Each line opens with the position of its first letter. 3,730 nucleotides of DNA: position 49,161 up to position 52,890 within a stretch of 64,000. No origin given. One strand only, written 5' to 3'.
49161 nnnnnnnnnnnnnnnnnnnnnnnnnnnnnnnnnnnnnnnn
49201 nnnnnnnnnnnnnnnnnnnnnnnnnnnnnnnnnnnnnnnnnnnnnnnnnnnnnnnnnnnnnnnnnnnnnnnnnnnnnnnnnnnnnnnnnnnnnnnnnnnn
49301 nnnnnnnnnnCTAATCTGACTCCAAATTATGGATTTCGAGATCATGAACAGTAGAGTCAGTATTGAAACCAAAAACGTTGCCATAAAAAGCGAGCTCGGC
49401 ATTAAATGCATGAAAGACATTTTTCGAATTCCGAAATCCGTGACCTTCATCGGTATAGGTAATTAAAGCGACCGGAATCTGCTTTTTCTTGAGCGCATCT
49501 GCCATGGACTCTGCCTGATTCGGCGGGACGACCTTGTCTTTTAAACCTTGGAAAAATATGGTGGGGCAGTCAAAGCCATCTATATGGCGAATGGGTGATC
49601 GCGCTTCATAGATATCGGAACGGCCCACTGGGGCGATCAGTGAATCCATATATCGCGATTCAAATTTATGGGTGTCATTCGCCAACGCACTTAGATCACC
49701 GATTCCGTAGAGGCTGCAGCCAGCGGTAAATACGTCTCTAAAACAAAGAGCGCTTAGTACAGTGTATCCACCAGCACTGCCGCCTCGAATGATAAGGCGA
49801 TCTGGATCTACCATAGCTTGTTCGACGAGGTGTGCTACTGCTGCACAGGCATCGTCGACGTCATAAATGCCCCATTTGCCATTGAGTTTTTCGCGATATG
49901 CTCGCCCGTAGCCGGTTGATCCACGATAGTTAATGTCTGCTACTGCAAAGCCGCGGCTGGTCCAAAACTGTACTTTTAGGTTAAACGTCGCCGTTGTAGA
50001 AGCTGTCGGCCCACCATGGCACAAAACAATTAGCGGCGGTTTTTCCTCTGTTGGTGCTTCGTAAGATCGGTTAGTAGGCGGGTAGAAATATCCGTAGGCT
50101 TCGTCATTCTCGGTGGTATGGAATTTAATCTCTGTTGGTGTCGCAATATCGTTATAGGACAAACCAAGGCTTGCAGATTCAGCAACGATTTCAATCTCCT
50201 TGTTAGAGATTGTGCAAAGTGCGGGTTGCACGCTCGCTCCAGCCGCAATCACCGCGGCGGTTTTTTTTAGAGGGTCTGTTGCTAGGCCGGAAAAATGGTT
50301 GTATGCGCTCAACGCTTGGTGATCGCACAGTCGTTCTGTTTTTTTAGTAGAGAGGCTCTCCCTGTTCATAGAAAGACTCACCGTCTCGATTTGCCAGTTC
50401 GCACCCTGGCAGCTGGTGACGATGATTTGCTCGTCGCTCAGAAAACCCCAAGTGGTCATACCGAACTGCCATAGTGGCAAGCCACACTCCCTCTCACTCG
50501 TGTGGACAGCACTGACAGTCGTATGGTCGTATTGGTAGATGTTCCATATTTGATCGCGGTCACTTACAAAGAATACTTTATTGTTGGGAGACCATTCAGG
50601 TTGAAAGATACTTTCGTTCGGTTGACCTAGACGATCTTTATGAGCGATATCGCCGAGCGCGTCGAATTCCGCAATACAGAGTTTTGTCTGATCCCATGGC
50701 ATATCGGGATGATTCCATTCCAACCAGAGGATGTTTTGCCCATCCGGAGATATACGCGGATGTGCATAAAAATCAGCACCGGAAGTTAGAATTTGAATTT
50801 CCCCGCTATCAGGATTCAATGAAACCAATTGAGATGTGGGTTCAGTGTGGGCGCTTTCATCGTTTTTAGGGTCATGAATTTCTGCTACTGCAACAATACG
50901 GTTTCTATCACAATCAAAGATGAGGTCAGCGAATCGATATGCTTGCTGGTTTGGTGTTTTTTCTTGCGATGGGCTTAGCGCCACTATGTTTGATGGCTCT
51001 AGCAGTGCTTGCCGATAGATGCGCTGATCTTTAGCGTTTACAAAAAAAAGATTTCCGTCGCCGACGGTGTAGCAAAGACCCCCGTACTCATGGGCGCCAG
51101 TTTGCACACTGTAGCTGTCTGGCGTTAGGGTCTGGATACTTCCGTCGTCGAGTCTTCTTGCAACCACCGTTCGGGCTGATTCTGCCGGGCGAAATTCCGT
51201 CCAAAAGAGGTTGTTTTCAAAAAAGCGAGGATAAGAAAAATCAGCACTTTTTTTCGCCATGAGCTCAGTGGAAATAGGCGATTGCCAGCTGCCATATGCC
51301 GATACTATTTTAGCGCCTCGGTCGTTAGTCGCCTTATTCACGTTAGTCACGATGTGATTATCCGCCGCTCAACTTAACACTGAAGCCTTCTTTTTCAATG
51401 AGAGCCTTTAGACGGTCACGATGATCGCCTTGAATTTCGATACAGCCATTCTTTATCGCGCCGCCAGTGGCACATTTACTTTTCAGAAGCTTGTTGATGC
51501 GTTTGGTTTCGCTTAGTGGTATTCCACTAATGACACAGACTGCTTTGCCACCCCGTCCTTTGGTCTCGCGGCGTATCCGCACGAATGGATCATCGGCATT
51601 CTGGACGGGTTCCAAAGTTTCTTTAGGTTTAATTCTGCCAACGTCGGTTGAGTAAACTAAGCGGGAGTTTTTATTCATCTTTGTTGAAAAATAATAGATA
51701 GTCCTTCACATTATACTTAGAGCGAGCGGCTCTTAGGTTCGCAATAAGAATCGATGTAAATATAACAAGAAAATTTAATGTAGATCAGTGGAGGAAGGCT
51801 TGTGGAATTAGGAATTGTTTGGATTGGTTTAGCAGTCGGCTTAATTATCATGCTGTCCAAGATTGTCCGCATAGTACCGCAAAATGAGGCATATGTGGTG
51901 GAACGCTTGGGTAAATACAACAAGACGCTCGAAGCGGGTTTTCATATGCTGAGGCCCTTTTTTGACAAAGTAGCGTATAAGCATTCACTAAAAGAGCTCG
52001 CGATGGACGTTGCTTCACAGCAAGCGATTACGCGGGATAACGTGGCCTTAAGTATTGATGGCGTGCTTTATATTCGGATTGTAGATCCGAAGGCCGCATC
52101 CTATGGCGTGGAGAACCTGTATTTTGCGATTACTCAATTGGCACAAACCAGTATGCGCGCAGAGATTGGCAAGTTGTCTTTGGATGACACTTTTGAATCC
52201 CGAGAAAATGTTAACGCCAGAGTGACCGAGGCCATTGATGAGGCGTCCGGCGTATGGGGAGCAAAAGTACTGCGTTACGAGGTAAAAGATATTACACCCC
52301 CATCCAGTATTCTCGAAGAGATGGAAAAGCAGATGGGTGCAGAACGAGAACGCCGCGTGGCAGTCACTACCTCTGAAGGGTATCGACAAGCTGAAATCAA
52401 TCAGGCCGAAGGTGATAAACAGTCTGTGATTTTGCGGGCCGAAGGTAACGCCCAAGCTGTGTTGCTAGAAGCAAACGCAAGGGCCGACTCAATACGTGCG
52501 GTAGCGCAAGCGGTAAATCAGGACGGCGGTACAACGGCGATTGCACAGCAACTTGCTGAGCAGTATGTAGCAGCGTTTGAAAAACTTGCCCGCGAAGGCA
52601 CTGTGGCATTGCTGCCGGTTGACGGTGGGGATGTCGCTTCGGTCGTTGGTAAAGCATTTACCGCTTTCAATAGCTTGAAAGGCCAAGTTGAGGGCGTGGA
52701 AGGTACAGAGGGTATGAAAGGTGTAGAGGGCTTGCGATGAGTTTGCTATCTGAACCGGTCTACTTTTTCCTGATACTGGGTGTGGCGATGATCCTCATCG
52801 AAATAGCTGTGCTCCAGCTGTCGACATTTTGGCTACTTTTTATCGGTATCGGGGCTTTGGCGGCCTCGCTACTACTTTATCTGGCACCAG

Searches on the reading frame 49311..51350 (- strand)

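Call 13: search_protein_families(library=pfam, proteins=[window:49311-51350:-])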
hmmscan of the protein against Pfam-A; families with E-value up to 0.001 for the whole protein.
window:49311-51350:- (679 aa): 8 families
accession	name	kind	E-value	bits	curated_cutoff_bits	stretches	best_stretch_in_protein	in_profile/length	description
PF00326.27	Peptidase_S9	-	2.1e-51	174.9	22.6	1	455-661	2-211/213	Prolyl oligopeptidase family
PF20434.5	BD-FAE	-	3.5e-15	56.5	26.8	1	434-620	9-215/215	BD-FAE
PF01738.24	DLH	-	9.4e-09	35.6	21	1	498-645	78-194/217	Dienelactone hydrolase family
PF00135.34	COesterase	-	1e-05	25.2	27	1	433-532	97-198/515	Carboxylesterase family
PF12146.15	Hydrolase_4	-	2e-05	24.5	27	0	440-535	6-94/239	Serine aminopeptidase, S33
PF00561.26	Abhydrolase_1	-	2.6e-05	24.4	25.8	0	580-637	200-238/245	alpha/beta hydrolase fold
PF07859.19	Abhydrolase_3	-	0.00014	22.1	25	0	498-639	49-208/210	alpha/beta hydrolase fold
PF07676.18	PD40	-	0.00065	20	20.9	0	248-272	11-37/38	WD40-like Beta Propeller Repeat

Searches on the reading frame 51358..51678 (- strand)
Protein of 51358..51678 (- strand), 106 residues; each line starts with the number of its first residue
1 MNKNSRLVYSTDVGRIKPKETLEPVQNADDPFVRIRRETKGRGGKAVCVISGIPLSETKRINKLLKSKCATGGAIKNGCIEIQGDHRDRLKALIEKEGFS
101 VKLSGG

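Call 13: search_protein_families(library=pfam, proteins=[window:51358-51678:-])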
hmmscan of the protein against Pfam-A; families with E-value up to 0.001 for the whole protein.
window:51358-51678:- (106 aa): 1 family
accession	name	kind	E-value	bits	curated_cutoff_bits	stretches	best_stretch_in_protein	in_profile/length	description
PF01253.27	SUI1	-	2.9e-17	63.3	25.5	1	31-99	3-76/77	Translation initiation factor SUI1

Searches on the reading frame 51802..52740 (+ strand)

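Call 13: search_protein_families(library=pfam, proteins=[window:51802-52740:+])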
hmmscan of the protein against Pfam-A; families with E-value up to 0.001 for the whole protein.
window:51802-52740:+ (312 aa): 2 families
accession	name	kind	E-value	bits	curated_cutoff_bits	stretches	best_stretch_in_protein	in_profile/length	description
PF01145.31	Band_7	-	1.3e-34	120.2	23.6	1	24-205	2-175/176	SPFH domain / Band 7 family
PF16200.10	Band_7_C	-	4.9e-17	62.1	29.1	1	232-293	1-62/63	C-terminal region of band_7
